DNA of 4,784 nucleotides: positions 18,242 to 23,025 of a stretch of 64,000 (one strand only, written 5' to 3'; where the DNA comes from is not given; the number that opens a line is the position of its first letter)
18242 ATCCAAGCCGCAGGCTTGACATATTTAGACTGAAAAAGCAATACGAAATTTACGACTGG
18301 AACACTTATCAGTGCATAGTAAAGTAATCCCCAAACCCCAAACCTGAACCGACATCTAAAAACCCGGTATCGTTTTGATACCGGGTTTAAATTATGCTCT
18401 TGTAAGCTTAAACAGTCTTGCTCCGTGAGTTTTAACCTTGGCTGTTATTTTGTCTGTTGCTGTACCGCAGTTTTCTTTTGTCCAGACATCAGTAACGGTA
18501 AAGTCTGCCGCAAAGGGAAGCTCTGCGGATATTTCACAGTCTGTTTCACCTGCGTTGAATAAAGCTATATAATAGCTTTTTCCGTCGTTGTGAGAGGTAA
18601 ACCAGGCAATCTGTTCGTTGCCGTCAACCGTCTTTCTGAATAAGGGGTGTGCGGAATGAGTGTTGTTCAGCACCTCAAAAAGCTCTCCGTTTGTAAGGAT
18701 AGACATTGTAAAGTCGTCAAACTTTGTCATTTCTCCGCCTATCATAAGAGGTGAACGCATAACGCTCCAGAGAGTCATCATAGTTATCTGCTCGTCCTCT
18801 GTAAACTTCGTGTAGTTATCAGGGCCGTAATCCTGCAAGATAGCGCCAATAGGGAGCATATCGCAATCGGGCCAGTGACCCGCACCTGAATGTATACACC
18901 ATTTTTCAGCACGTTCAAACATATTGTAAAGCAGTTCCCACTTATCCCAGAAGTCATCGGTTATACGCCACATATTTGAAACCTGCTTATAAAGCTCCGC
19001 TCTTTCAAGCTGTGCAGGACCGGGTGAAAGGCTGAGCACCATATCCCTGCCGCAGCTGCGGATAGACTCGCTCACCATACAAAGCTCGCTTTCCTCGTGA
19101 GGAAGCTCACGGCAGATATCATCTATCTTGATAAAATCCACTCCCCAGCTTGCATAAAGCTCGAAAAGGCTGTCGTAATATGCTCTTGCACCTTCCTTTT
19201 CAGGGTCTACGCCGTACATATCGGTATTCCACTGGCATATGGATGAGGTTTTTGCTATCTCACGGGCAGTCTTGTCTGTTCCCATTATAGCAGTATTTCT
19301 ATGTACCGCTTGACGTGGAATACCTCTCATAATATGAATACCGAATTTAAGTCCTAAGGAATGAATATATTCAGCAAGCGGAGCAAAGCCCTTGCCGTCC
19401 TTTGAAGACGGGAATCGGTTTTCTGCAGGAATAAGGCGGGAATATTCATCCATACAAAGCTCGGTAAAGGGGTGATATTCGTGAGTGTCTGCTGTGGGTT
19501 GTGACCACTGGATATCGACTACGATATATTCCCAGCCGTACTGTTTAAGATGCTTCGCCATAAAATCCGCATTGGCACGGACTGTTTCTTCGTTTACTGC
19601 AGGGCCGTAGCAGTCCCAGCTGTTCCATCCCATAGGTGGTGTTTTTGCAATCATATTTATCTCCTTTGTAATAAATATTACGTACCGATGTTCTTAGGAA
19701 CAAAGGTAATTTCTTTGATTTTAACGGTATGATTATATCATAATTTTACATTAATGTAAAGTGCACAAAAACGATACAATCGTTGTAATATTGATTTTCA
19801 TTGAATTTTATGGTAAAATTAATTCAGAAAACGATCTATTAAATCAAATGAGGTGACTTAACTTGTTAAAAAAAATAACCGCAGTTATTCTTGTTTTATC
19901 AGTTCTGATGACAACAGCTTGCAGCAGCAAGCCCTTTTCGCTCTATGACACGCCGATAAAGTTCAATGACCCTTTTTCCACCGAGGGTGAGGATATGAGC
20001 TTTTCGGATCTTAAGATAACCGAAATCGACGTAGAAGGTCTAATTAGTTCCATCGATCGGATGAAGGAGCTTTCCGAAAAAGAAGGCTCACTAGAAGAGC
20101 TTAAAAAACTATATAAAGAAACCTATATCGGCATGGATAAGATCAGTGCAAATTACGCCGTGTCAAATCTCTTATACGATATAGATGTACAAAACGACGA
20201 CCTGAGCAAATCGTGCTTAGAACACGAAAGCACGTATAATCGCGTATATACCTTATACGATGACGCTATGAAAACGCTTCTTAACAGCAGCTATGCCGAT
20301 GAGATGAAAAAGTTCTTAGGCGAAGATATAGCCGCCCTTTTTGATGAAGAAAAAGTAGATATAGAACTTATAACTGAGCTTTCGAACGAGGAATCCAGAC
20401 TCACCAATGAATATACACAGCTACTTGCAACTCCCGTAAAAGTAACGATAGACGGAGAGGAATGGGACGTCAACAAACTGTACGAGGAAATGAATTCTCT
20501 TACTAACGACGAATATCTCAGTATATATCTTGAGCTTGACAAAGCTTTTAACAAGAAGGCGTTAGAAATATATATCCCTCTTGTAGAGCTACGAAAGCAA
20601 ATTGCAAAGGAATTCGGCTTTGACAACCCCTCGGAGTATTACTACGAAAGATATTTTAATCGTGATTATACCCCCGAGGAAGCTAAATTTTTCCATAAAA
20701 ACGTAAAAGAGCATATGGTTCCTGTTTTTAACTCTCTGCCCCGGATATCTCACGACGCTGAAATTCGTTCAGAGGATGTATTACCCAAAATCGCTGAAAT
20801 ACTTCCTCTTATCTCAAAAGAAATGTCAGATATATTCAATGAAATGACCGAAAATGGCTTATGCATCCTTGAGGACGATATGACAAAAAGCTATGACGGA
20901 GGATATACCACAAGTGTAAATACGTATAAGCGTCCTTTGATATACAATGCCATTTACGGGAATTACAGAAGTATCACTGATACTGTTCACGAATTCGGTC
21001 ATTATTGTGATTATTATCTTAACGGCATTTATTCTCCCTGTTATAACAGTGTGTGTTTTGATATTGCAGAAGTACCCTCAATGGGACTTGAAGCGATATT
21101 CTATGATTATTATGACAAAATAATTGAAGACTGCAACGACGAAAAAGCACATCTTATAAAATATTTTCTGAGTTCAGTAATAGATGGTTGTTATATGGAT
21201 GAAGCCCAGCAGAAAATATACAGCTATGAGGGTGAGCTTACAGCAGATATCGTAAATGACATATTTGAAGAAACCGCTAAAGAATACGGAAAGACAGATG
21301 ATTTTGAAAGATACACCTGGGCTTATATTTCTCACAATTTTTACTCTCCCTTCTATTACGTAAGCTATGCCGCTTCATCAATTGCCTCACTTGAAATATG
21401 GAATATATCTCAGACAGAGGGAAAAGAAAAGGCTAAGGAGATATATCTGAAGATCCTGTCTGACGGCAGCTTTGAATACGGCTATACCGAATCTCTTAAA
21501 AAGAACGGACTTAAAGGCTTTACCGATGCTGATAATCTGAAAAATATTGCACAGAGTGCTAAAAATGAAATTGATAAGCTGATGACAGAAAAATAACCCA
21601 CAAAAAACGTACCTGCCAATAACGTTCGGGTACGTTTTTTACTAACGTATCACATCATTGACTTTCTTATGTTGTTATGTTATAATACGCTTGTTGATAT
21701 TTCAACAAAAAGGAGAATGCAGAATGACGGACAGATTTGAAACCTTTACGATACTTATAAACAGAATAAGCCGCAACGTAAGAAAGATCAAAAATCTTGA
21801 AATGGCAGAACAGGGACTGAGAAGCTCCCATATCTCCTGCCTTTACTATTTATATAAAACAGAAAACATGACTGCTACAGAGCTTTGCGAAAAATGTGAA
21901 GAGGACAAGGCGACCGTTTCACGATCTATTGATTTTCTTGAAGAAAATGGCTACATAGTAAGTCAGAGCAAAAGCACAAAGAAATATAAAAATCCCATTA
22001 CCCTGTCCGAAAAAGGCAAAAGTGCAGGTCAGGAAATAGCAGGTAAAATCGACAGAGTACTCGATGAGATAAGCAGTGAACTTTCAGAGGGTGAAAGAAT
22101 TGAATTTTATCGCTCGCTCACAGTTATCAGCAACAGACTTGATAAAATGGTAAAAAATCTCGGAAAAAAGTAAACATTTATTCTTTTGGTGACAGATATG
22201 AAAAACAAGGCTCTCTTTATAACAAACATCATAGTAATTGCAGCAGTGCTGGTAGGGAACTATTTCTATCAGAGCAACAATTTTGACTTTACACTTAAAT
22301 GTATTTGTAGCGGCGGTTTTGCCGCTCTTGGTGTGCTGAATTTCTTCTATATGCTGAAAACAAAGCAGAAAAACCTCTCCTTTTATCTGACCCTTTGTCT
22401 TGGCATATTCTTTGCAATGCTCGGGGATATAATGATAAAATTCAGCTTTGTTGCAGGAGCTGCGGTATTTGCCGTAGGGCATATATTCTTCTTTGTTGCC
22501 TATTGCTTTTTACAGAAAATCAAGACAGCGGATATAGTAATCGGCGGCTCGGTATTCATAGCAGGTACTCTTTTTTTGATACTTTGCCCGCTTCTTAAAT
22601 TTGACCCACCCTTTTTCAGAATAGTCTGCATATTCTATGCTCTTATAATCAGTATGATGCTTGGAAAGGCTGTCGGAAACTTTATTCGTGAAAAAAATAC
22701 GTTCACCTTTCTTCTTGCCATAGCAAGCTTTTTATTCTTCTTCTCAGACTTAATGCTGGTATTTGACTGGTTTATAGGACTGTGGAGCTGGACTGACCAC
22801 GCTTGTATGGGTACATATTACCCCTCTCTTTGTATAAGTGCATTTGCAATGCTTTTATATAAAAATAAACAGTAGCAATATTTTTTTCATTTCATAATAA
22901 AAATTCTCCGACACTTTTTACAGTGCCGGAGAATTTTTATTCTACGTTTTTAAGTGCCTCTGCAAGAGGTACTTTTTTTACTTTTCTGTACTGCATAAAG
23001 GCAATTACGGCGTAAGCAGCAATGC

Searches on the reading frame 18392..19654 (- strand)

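Call 31: search_protein_families(library=pfam, proteins=[window:18392-19654:-], max_evalue=0.00001)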
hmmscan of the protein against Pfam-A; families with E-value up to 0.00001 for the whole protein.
window:18392-19654:- (420 aa): 2 families
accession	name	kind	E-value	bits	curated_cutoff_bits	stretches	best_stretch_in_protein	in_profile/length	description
PF16499.11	Melibiase_2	-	2.5e-23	83.2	23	1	155-326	109-279/284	Alpha galactosidase A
PF17801.7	Melibiase_C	-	6.7e-11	42.6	22.9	1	348-417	4-71/71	Alpha galactosidase C-terminal beta sandwich domain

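Call 84: search_protein_families(library=padloc, proteins=[window:18392-19654:-], max_evalue=0.00001)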
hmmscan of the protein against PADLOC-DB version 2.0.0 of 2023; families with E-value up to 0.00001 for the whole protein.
window:18392-19654:- (420 aa): 0 families

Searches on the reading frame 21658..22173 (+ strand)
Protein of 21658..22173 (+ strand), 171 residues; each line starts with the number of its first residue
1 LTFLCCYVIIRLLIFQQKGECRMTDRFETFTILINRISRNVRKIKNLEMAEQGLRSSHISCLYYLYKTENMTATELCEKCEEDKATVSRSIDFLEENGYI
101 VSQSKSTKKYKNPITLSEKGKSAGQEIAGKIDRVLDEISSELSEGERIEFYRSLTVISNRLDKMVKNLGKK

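Call 31: search_protein_families(library=pfam, proteins=[window:21658-22173:+], max_evalue=0.00001)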
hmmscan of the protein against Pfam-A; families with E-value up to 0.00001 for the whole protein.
window:21658-22173:+ (171 aa): 3 families
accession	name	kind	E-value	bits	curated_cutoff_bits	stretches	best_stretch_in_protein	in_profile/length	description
PF01047.28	MarR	-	5.5e-08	33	24.6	1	57-103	4-50/59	MarR family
PF12802.13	MarR_2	-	5e-07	30.2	27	1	53-103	2-53/61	MarR family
PF01978.25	TrmB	-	4.9e-06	26.7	25.6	0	52-111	4-63/68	Sugar-specific transcriptional regulator TrmB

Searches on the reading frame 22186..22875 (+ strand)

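Call 31: search_protein_families(library=pfam, proteins=[window:22186-22875:+], max_evalue=0.00001)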
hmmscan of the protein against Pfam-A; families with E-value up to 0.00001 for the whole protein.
window:22186-22875:+ (229 aa): 1 family
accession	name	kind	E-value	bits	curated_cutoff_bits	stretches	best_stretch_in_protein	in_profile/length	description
PF07947.19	YhhN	-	9e-21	74.8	25.6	1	48-212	8-172/182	YhhN family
